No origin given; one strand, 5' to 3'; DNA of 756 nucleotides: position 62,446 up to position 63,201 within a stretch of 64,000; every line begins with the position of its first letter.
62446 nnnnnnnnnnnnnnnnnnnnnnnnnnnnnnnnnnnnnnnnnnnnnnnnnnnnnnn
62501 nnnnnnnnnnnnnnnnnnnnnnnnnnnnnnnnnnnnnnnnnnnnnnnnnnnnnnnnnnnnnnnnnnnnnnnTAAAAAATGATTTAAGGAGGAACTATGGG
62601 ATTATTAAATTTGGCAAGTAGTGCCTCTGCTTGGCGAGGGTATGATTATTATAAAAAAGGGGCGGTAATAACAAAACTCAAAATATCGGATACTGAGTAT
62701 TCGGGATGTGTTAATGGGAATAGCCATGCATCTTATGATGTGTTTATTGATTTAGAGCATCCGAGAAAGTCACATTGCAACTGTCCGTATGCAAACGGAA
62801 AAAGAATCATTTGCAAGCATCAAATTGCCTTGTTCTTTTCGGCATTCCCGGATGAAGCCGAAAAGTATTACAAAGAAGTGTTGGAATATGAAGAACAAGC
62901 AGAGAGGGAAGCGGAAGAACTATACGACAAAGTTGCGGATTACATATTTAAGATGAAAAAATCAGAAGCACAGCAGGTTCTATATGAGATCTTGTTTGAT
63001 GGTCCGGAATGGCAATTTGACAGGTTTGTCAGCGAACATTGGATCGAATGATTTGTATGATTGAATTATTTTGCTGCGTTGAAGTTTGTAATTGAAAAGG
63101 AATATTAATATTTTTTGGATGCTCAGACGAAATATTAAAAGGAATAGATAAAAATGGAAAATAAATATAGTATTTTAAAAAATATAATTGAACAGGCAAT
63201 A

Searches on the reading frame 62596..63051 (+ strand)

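Call 35: search_protein_families(library=pfam, proteins=[window:62596-63051:+], max_evalue=0.00001)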
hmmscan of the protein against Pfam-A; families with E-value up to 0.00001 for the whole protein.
window:62596-63051:+ (151 aa): 1 family
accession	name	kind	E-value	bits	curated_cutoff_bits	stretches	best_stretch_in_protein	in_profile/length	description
PF04434.22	SWIM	-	5.9e-07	29.3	19.6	1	47-82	1-36/38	SWIM zinc finger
